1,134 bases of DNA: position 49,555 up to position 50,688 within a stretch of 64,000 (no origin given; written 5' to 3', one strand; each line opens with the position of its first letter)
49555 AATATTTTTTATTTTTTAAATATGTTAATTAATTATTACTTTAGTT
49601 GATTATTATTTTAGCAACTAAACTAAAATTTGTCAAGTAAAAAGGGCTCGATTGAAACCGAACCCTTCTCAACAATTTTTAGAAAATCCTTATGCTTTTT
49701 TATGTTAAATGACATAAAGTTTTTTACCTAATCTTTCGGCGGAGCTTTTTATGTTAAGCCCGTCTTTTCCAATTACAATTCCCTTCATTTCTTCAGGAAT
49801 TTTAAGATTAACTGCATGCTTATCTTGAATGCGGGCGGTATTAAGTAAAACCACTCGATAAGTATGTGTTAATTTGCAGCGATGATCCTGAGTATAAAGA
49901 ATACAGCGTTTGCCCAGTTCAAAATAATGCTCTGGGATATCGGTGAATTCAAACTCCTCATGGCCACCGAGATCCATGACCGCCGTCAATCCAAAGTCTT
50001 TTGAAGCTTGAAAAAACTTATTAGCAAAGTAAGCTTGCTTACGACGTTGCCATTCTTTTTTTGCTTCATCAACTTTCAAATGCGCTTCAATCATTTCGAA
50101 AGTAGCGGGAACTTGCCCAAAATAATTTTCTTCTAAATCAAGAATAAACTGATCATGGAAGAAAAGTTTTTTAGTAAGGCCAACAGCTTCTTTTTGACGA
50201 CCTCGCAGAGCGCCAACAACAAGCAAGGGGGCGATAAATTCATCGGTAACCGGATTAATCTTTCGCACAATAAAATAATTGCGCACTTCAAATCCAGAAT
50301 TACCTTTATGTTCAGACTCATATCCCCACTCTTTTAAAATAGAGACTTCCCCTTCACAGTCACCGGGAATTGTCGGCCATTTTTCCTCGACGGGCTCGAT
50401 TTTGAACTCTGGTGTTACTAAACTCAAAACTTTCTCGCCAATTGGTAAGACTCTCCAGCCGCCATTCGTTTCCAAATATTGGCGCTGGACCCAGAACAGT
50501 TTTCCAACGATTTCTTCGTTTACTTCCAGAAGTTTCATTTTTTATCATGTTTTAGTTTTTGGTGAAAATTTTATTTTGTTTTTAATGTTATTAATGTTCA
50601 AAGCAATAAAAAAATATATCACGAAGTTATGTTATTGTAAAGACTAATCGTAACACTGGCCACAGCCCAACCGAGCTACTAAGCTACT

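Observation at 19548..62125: A recurring, nearly identical extended -10 promoter cassette sits in front of almost every ORFan unit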

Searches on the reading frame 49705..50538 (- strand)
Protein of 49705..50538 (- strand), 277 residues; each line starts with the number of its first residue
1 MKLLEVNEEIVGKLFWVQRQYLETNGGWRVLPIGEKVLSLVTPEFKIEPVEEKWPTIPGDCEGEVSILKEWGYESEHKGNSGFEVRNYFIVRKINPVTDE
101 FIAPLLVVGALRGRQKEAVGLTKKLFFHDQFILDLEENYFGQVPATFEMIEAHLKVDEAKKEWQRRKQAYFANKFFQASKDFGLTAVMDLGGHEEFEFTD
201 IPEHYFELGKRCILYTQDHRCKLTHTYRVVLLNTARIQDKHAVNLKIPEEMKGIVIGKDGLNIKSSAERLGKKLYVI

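Call 3: search_protein_families(library=pfam, proteins=[window:49705-50538:-], max_evalue=0.01)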
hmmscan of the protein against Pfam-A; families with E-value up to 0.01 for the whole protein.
window:49705-50538:- (277 aa): 1 family
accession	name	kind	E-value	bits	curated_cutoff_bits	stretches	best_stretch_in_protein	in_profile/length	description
PF07650.23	KH_2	-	4.8e-05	23.5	22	1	236-274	19-58/78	KH domain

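Call 15: find_related_loci(query=window:49705-50538:-, collection=genome_contigs, flank=10000)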
Query window:49705-50538:- (277 aa) in genome_contigs; peptide patterns used: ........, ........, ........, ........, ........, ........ (x = any residue, [..] = any of these).
106 stretches matched a pattern; 2 encode a relative of the query (tblastn E <= 1e-3); 2 distinct loci.
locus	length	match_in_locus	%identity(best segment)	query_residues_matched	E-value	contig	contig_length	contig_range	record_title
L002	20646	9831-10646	86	6-277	3e-162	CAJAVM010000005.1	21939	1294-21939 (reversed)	uncultured bacterium isolate Loc080925-6m_bin-0519 genome assembly, contig: bin-0519:05/27, whole genome shotgun sequenc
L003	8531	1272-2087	76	6-277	9e-145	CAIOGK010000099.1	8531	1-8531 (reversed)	Candidatus Falkowbacteria bacterium isolate Loclat_bin-04004 genome assembly, contig: bin-04004:099/137, whole genome sh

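Call 24: search_protein_families(library=ncbifam, proteins=[window:49705-50538:-], max_evalue=0.01)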
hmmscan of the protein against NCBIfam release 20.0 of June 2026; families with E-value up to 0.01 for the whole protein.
window:49705-50538:- (277 aa): 0 families

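Call 25: search_protein_families(library=phrogs, proteins=[window:49705-50538:-], max_evalue=0.01)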
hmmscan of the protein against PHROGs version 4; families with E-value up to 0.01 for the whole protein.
window:49705-50538:- (277 aa): 0 families

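Call 50: find_homologous_proteins(query=window:49705-50538:-, max_evalue=0.001)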
Query window:49705-50538:- (277 aa): 11 proteins with E <= 0.001 among 594 candidates.
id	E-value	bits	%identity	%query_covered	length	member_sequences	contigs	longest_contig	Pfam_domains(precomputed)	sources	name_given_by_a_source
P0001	1.4e-185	633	100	100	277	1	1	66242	-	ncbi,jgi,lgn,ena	ncbi:MAG: KH domain-containing protein [Patescibacteria group bacterium]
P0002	3.6e-160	550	86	100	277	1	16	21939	PF07650.24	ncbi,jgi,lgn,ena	jgi:hypothetical protein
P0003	1.1e-152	525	82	100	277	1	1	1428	PF07650.24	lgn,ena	-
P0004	1.6e-141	488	77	100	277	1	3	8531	PF07650.24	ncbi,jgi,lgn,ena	jgi:hypothetical protein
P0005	1.3e-92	328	54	100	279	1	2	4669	PF07650.24,PF00013.36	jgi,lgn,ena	jgi:hypothetical protein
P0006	2.9e-90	320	55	100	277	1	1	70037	-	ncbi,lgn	-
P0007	2.5e-89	317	52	99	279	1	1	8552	PF07650.24,PF00013.36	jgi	jgi:hypothetical protein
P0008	3.8e-88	313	52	99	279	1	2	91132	PF07650.24,PF00013.36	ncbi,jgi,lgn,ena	ncbi:MAG: KH domain-containing protein [Patescibacteria group bacterium]|jgi:hypothetical protein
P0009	2.0e-87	311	51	96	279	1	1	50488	PF07650.24,PF00013.36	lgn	-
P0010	5.4e-84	300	51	96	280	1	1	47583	PF00013.36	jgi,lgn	jgi:hypothetical protein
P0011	2.1e-74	268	47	100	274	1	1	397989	-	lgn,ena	-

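Call 51: find_encoding_contigs(protein=P0006, flank=10000, max_places=2)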
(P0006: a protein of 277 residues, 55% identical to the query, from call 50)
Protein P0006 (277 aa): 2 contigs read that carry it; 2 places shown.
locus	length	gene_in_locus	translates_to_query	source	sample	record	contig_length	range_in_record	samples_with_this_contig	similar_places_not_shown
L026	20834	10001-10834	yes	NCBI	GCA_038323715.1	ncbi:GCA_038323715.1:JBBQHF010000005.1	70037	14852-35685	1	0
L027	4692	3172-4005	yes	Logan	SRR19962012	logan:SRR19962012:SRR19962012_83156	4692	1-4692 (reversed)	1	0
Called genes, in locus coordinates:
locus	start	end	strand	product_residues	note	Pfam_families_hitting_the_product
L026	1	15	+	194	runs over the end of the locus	PF13328:HD_4, PF01966:HD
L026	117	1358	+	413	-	-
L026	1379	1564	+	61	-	-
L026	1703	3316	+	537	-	-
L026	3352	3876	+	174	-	PF01931:NTPase_I-T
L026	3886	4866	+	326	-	PF04015:DUF362, PF13183:Fer4_8 (faint), PF00037:Fer4 (weak), PF12797:Fer4_2 (faint), PF13237:Fer4_10 (weak), PF14697:Fer4_21, PF12838:Fer4_7, PF13187:Fer4_9 (weak), +2 more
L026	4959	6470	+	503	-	PF13522:GATase_6, PF13537:GATase_7, PF00156:Pribosyltran (weak)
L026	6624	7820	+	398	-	PF00579:tRNA-synt_1b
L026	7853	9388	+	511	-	PF00989:PAS (faint), PF08448:PAS_4 (faint), PF13188:PAS_8 (weak), PF13426:PAS_9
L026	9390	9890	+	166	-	PF00293:NUDIX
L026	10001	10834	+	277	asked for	-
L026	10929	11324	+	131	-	PF03073:TspO_MBR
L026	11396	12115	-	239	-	-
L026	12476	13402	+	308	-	PF01544:CorA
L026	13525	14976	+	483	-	PF04851:ResIII (weak), PF00270:DEAD, PF00271:Helicase_C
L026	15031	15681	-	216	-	-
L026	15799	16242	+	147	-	PF00293:NUDIX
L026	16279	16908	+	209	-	PF00560:LRR_1 (faint), PF23598:LRR_14, PF13855:LRR_8, PF23211:LRR_LRWD1 (weak), PF12799:LRR_4 (weak)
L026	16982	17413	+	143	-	PF07963:N_methyl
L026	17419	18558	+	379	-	PF00390:malic, PF03949:Malic_M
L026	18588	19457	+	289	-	-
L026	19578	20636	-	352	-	-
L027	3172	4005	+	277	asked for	-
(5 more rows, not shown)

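Call 52: find_encoding_contigs(protein=P0008, flank=10000, max_places=2)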
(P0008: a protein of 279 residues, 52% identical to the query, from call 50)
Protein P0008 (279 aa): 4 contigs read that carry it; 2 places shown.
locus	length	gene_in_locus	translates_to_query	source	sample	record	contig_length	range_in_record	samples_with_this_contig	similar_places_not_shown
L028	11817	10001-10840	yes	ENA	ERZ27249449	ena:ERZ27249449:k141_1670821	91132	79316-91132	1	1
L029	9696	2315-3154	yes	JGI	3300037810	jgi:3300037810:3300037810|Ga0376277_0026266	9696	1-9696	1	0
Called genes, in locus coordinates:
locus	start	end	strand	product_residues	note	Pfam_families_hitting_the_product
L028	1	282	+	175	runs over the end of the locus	-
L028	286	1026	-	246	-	-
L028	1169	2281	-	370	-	PF18370:RGI_lyase (faint), PF00041:fn3 (weak)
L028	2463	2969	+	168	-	PF04542:Sigma70_r2, PF08281:Sigma70_r4_2, PF04545:Sigma70_r4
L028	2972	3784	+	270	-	PF18915:DUF5667 (weak)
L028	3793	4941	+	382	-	PF00175:NAD_binding_1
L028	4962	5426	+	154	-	-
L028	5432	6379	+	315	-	PF02424:ApbE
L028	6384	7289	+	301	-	PF18884:TSP3_bac (faint), PF01794:Ferric_reduct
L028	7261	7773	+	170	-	PF00293:NUDIX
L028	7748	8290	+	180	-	PF00293:NUDIX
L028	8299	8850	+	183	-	-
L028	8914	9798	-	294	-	PF01048:PNP_UDP_1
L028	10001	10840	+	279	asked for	PF07650:KH_2, PF00013:KH_1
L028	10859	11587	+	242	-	-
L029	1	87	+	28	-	?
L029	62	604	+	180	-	PF00293:NUDIX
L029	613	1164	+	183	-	-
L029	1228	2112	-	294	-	PF01048:PNP_UDP_1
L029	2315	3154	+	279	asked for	PF07650:KH_2, PF00013:KH_1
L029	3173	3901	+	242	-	-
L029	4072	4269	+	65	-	PF00313:CSD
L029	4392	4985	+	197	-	PF23477:zf_Tbcl_2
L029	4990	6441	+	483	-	PF03193:RsgA_GTPase (faint), PF00005:ABC_tran, PF02463:SMC_N (faint), PF13191:AAA_16 (faint), PF13401:AAA_22 (faint), PF13555:AAA_29 (faint), PF00005:ABC_tran, PF13304:AAA_21 (weak)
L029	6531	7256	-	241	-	-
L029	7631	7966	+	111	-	-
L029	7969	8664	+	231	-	-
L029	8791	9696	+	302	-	?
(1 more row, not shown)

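Call 53: find_encoding_contigs(protein=P0011, flank=10000, max_places=2)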
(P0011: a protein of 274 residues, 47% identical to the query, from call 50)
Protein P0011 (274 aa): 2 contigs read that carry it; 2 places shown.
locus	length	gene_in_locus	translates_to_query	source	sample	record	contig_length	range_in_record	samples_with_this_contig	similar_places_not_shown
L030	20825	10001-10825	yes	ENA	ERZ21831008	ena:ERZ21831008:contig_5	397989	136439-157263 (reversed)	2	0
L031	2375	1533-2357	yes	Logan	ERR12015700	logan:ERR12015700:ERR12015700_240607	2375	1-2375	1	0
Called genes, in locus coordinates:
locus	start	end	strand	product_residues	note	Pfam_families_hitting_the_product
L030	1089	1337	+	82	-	-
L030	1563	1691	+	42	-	-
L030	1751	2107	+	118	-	-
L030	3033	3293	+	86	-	-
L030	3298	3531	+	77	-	-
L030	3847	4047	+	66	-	-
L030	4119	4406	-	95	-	-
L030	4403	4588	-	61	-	-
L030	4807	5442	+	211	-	PF04832:SOUL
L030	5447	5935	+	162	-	PF01625:PMSR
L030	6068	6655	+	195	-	-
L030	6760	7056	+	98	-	-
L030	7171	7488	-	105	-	PF01638:HxlR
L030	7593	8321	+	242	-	PF04264:YceI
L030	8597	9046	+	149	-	-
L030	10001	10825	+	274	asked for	-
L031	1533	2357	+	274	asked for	-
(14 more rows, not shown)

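Call 65: find_encoding_contigs(protein=P0009, flank=10000, max_places=1)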
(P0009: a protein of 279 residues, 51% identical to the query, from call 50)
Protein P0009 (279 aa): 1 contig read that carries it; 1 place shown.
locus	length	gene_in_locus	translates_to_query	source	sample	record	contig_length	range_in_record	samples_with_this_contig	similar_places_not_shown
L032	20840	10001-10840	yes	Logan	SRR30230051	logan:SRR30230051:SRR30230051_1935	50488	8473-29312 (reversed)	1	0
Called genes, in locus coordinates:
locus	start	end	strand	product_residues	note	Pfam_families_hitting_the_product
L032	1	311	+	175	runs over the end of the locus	-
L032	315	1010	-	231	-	-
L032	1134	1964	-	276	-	PF18370:RGI_lyase (faint), PF00041:fn3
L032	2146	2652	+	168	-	PF04542:Sigma70_r2, PF08281:Sigma70_r4_2, PF04545:Sigma70_r4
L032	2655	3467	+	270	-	PF18915:DUF5667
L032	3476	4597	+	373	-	PF00175:NAD_binding_1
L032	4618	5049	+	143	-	-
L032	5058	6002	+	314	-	PF02424:ApbE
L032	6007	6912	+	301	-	PF18884:TSP3_bac (faint), PF01794:Ferric_reduct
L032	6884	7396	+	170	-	PF00293:NUDIX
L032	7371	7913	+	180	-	PF00293:NUDIX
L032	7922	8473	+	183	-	-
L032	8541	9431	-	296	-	PF01048:PNP_UDP_1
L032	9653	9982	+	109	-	-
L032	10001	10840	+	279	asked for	PF07650:KH_2 (weak), PF00013:KH_1 (weak)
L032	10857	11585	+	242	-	-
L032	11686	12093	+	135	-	PF00293:NUDIX, PF14815:NUDIX_4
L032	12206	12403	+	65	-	PF00313:CSD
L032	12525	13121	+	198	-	PF23477:zf_Tbcl_2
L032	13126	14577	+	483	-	PF03193:RsgA_GTPase (faint), PF00005:ABC_tran, PF02463:SMC_N (faint), PF13191:AAA_16 (faint), PF13401:AAA_22 (faint), PF13555:AAA_29 (faint), PF13304:AAA_21 (faint), PF00005:ABC_tran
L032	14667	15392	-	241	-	-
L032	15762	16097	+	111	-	-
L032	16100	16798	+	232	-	-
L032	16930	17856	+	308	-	PF01544:CorA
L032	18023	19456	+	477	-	PF00270:DEAD, PF04851:ResIII (weak), PF00271:Helicase_C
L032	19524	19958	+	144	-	PF00293:NUDIX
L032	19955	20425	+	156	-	PF00258:Flavodoxin_1, PF12641:Flavodoxin_3, PF12724:Flavodoxin_5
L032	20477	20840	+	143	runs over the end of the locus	PF07963:N_methyl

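Call 66: find_encoding_contigs(protein=P0010, flank=10000, max_places=1)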
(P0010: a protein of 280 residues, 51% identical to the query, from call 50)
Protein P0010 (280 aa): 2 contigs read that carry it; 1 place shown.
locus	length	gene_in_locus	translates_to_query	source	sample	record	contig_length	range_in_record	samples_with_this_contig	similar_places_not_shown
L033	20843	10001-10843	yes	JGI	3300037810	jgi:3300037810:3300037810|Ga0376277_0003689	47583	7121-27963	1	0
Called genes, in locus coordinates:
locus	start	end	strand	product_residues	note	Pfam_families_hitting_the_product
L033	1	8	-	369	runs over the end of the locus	PF18370:RGI_lyase (faint), PF19077:Big_13 (faint), PF00041:fn3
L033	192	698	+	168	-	PF04542:Sigma70_r2, PF08281:Sigma70_r4_2, PF04545:Sigma70_r4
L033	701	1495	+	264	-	PF18915:DUF5667 (faint)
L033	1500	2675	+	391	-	PF00175:NAD_binding_1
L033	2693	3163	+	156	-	-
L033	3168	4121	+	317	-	PF02424:ApbE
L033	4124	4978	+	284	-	PF18884:TSP3_bac, PF01794:Ferric_reduct (weak)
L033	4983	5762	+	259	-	PF02463:SMC_N (faint), PF13175:AAA_15 (faint), PF13476:AAA_23 (weak), PF00005:ABC_tran, PF13304:AAA_21 (weak)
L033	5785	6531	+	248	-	PF01061:ABC2_membrane, PF12698:ABC2_membrane_3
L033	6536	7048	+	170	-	PF00293:NUDIX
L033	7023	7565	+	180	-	PF00293:NUDIX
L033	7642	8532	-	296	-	PF01048:PNP_UDP_1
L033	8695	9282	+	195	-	-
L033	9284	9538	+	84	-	PF01035:DNA_binding_1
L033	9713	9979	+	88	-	-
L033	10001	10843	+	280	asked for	PF00013:KH_1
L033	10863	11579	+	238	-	-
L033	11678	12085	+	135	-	PF00293:NUDIX, PF14815:NUDIX_4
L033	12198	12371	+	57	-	PF00313:CSD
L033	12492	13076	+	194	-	PF23477:zf_Tbcl_2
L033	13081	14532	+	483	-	PF00005:ABC_tran, PF02463:SMC_N (faint), PF03193:RsgA_GTPase (faint), PF13191:AAA_16 (faint), PF13401:AAA_22 (faint), PF13555:AAA_29 (faint), PF13304:AAA_21 (faint), PF00005:ABC_tran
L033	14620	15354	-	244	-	-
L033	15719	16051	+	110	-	-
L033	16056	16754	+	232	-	-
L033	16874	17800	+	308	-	PF01544:CorA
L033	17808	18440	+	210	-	PF03848:TehB (weak), PF13489:Methyltransf_23, PF05175:MTS, PF02353:CMAS (weak), PF13847:Methyltransf_31, PF08241:Methyltransf_11, PF08242:Methyltransf_12, PF13649:Methyltransf_25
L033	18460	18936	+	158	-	PF03073:TspO_MBR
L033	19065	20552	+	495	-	PF00270:DEAD, PF04851:ResIII (weak), PF00271:Helicase_C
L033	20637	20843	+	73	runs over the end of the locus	-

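Call 67: find_encoding_contigs(protein=P0007, flank=10000, max_places=1)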
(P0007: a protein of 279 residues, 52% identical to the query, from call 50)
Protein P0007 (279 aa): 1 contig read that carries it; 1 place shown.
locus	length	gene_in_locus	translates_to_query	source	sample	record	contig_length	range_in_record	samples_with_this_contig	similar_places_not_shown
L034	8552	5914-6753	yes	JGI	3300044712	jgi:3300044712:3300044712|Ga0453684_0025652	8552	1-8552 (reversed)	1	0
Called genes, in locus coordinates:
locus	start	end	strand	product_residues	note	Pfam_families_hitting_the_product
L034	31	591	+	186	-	PF02424:ApbE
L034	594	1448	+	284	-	PF18884:TSP3_bac (weak), PF01794:Ferric_reduct (weak)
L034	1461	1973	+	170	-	PF00293:NUDIX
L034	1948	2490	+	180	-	PF00293:NUDIX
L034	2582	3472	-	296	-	PF01048:PNP_UDP_1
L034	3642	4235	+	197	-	-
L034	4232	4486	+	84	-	PF01035:DNA_binding_1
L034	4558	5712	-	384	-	-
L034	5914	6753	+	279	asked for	PF07650:KH_2 (weak), PF00013:KH_1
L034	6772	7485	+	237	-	-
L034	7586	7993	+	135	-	PF00293:NUDIX, PF14815:NUDIX_4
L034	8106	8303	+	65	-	PF00313:CSD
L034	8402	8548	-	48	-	-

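Call 78: search_solved_structures(query=window:49705-50538:-, max_evalue=1)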
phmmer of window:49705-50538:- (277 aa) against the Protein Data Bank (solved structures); distinct sequences matched with E-value up to 1: 6.
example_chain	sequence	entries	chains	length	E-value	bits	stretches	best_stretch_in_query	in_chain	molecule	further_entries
6rol_A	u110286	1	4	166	0.39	12.9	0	240-273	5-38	Insulin-like growth factor 2 mRNA-binding protein 2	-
2cxc_A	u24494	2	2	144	0.46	12.7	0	215-271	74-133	NusA | NusA protein homolog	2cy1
2jvz_A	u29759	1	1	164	0.47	12.7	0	245-276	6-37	Far upstream element-binding protein 2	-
6y2d_A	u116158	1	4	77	0.5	12.6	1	244-276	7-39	Far upstream element-binding protein 1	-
1j4w_A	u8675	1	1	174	0.61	12.3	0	244-274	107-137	FUSE binding protein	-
1x4m_A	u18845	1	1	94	0.74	12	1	244-276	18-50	Far upstream element binding protein 1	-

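Call 97: predict_structure(alignment_id=A3)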
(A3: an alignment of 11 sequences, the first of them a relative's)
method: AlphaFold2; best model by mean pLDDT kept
length: 277 residues; sequences in the alignment: 11
mean_pLDDT: 72.7   pTM: 0.61
mean pLDDT of the five models: 72.7, 69.2, 65.6, 62.1, 56.5
residues with pLDDT >= 90: 107; 70-90: 59; 50-70: 44; < 50: 67
segments of 3 or more residues with pLDDT < 50: 1-4, 11-14, 16-38, 43-48, 108-131
pLDDT, mean of each block of 10 residues (from residue 1): 49 41 27 40 50 76 89 83 66 81 51 47 46 53 72 92 92 91 92 84 94 77 85 93 92 93 94 92
secondary structure, 60 per line:
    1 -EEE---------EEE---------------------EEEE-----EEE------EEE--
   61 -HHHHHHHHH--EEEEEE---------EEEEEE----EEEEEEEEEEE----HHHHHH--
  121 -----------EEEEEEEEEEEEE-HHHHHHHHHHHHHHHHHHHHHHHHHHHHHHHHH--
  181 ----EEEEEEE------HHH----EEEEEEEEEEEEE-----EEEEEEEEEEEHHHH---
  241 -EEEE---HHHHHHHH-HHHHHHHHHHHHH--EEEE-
elements in order: E2-4 E14-16 E38-41 E47-49 E56-58 H62-70 E73-78 E88-93 E98-108 H113-118 E132-144 H146-178 E185-191 E205-217 E223-233 H234-237 E242-245 H249-256 H258-270 E273-276

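Call 99: fold_search(model_id=the predicted structure, library=pdb)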
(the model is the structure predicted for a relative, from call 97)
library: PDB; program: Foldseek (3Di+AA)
matches with E <= 10: 1835; with E <= 0.001: 0
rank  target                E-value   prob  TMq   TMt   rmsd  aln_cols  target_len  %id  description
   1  2atw_C                1.6e-01  1.00  0.14  0.17   1.6        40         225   25  Structure of a Mycobacterium tuberculosis NusA-RNA complex (released 2005-10-11)
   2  2atw_A                2.0e-01  1.00  0.14  0.17   1.6        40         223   25  Structure of a Mycobacterium tuberculosis NusA-RNA complex (released 2005-10-11)
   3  2asb_A                3.9e-01  0.99  0.14  0.17   1.7        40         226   25  Structure of a Mycobacterium tuberculosis NusA-RNA complex (released 2005-10-11)
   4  8ecz_B                5.3e-01  0.05  0.13  0.13  19.2       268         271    5  Bovine Fab 4C1 (released 2023-09-20)
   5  9c96_A                7.6e-01  0.06  0.10  0.11  18.4       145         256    8  Cryo-EM structure of TAP binding protein related (TAPBPR) in complex with HLA-A*02:01 bound to a suboptimal peptide. (released 2025-01-22)
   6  8vbl_H                8.6e-01  0.04  0.13  0.14  18.9       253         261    7  Structure of bovine anti-HIV Fab ElsE6 (released 2024-09-04)
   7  8vbo_H                8.6e-01  0.04  0.13  0.14  18.5       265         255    6  Structure of bovine anti-HIV Fab ElsE9 (released 2024-09-04)
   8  5fgc_E                9.1e-01  0.04  0.11  0.14  19.0       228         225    8  Three dimensional structure of broadly neutralizing human anti - Hepatitis C virus (HCV) glycoprotein E2 Fab fragment  (released 2016-01-20)
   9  8s72_H                9.7e-01  0.04  0.12  0.14  20.4       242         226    6  Crystal structure of neutralizing Fab Eq4.Dp46-3D from equine antivenom bound to a consensus short chain three finger  (released 2025-09-10)
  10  7cho_H                9.7e-01  0.03  0.09  0.12  19.4       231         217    9  Crystal structure of SARS-CoV-2 antibody P5A-1D2 with RBD (released 2021-05-19)
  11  8qya_H                1.2e+00  0.02  0.10  0.12  19.2       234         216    8  J22.9-FNY, fully humanized, CDR optimized Fab Fragment based on chimeric J22.9-xi IgG against BCMA; with VH CDR2 glyco (released 2024-01-17)
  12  5uxq_A                1.2e+00  0.02  0.11  0.13  16.4       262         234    6  Structure of anti-HIV trimer apex antibody PGT143 (released 2017-04-19)
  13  7pr0_H                1.2e+00  0.03  0.12  0.13  20.0       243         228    6  Crystal structure of the receptor binding domain of SARS-CoV-2 Spike glycoprotein in complex with FD-5D Fab (released 2022-02-02)
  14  8ecv_B                1.2e+00  0.03  0.13  0.13  18.9       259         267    7  Bovine Fab 2F12 (released 2023-09-20)
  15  5vr9_A                1.2e+00  0.02  0.09  0.11  20.5       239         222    6  CH1/Ckappa Fab based on Matuzumab (released 2017-08-02)
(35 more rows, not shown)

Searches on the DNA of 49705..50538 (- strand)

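Call 103: search_rna_families(sources=[L024, L011, L020, L026, L030, L002, L029, L032, L033], threshold=gathering)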
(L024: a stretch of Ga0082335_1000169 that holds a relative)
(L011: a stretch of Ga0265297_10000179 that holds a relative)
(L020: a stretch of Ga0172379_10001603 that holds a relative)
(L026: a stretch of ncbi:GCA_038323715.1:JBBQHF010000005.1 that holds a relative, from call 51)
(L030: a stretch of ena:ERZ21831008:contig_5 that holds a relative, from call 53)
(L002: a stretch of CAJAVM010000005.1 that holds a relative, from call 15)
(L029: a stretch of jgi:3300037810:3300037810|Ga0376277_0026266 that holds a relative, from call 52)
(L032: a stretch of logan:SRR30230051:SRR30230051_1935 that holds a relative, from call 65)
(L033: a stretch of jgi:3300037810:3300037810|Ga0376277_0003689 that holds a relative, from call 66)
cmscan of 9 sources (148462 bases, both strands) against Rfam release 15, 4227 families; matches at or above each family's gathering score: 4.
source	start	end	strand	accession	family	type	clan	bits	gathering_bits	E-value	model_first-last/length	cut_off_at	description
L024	2564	2635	-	RF00005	tRNA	Gene; tRNA;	CL00001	69.7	29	8.9e-13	1-71/71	no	tRNA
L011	4753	4825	+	RF00005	tRNA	Gene; tRNA;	CL00001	65.9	29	9.8e-12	1-71/71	no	tRNA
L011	1294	1364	-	RF00005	tRNA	Gene; tRNA;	CL00001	64.2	29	2.9e-11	1-71/71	no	tRNA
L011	4665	4736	+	RF00005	tRNA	Gene; tRNA;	CL00001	59.2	29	6.9e-10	1-71/71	no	tRNA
